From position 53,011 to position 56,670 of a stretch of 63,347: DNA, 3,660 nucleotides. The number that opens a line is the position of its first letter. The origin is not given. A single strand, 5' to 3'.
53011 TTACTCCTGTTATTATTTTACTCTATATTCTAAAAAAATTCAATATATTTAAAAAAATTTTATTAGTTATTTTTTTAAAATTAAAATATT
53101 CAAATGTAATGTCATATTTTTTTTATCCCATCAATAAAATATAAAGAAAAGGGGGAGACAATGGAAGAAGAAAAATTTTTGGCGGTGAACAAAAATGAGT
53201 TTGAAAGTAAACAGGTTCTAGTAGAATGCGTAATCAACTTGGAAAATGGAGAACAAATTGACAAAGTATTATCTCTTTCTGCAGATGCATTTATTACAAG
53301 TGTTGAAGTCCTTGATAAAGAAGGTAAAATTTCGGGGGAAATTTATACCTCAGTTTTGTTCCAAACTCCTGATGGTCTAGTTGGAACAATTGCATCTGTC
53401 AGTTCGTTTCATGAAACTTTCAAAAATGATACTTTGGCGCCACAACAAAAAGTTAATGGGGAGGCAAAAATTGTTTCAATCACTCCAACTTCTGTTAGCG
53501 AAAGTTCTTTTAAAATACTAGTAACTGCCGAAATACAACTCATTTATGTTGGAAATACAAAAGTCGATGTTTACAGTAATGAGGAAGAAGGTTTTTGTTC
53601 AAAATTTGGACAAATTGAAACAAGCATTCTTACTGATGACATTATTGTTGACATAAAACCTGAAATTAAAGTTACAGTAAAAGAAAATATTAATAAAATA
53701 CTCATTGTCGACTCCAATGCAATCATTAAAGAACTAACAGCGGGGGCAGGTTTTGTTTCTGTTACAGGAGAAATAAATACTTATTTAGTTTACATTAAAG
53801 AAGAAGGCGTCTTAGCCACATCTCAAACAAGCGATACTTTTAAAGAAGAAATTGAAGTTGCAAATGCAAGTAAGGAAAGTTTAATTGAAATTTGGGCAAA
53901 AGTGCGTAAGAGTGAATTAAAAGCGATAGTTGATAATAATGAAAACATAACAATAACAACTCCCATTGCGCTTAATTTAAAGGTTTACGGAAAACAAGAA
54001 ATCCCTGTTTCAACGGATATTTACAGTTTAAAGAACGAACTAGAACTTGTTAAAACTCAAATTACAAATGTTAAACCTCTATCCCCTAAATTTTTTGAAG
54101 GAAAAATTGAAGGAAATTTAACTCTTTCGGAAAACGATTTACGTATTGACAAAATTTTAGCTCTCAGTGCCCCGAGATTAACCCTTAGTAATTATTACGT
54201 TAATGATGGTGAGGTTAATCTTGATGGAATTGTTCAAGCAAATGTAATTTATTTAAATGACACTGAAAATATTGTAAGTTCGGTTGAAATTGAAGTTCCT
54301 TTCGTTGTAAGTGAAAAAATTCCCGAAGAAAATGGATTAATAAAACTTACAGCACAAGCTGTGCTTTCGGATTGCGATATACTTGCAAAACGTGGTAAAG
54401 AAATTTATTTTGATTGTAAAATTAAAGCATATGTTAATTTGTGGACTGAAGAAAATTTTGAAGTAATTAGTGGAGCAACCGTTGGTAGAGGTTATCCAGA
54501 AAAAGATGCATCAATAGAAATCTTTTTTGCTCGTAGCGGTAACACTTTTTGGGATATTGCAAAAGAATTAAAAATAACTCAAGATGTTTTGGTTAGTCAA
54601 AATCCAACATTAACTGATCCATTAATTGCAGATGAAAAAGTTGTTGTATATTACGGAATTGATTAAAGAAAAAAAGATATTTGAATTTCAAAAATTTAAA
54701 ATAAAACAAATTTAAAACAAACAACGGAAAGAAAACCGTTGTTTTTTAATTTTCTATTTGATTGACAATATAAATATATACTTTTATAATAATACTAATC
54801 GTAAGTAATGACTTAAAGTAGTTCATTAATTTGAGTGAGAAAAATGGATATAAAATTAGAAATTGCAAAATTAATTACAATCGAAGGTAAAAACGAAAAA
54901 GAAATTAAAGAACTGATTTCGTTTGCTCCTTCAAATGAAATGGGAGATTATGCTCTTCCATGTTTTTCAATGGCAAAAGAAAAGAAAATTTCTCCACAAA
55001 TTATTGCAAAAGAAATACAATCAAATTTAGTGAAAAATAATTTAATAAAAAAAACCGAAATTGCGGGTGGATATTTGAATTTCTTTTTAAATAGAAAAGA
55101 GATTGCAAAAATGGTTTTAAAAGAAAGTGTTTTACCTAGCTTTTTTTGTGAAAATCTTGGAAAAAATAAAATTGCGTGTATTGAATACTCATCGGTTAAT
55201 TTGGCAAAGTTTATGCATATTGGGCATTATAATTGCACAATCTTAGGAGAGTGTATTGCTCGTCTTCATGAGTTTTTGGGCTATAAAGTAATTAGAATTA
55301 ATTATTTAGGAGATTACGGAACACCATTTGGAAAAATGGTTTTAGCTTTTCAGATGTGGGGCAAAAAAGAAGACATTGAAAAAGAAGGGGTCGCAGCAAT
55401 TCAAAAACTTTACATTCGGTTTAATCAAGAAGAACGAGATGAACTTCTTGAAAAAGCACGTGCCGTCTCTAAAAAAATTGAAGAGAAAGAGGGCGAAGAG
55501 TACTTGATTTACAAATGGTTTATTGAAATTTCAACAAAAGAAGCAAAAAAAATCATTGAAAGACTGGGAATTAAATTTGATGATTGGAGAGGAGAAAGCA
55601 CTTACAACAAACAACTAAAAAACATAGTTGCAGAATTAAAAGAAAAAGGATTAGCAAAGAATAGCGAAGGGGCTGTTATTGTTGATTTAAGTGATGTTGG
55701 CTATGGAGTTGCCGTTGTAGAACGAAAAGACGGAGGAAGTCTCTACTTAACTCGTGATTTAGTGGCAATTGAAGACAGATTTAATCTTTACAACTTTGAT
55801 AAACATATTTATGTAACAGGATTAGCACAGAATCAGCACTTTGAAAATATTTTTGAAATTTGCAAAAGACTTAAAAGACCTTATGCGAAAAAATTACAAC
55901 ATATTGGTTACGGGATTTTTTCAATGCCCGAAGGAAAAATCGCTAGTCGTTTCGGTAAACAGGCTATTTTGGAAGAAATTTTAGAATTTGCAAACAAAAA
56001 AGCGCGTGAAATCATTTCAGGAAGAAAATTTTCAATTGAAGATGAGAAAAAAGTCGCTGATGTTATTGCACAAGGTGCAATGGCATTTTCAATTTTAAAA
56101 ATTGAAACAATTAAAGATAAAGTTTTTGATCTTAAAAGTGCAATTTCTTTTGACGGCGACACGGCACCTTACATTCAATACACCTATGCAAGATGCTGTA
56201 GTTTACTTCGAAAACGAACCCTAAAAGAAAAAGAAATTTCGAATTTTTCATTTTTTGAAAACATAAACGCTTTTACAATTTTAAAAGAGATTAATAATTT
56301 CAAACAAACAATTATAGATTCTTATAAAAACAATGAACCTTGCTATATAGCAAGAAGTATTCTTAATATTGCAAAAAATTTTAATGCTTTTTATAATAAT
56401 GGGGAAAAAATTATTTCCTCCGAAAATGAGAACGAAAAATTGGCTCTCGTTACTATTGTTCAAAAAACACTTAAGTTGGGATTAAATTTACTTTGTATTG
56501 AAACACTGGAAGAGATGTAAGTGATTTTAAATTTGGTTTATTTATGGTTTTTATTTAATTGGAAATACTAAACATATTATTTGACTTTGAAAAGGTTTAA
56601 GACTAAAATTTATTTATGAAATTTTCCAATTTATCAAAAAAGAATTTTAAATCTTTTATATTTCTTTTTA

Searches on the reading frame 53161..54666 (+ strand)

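Call 10: search_protein_families(library=pfam, proteins=[window:53161-54666:+])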
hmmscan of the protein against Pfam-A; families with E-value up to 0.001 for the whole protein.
window:53161-54666:+ (501 aa): 1 family
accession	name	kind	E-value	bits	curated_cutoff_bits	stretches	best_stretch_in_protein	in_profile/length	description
PF12673.12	SipL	-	8.9e-17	61.5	23.6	2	339-407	11-75/78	SipL, SPOCS domain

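Call 38: search_protein_families(library=ncbifam, proteins=[window:53161-54666:+])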
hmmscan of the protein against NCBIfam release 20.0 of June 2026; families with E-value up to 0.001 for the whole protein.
window:53161-54666:+ (501 aa): 0 families

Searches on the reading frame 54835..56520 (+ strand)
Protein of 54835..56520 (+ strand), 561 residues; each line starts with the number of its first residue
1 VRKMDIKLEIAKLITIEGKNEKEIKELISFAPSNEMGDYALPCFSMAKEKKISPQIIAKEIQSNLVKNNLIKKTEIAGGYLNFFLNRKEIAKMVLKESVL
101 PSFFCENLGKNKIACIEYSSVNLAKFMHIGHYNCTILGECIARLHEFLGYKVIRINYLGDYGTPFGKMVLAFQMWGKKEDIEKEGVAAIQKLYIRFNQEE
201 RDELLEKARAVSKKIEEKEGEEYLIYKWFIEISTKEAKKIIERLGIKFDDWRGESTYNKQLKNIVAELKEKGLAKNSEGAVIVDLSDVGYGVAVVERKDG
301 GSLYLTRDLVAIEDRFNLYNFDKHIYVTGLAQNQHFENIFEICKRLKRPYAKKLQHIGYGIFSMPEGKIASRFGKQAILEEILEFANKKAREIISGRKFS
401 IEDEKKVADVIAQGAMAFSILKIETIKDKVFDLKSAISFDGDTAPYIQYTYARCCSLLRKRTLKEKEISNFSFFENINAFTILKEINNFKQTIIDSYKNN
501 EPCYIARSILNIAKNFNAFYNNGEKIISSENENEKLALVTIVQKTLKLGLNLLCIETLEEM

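Call 10: search_protein_families(library=pfam, proteins=[window:54835-56520:+])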
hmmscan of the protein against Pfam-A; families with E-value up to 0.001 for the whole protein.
window:54835-56520:+ (561 aa): 3 families
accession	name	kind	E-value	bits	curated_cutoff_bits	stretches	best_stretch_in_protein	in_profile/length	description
PF00750.26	tRNA-synt_1d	-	2.1e-68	231.3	23.3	1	107-432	15-348/349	tRNA synthetases class I (R), catalytic domain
PF05746.21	DALR_1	-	5.6e-24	84.9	22.3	1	447-561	1-117/117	DALR anticodon binding domain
PF03485.21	Arg_tRNA_synt_N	-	9e-16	58.7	21.5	1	8-85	9-85/85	Arginyl tRNA synthetase N terminal domain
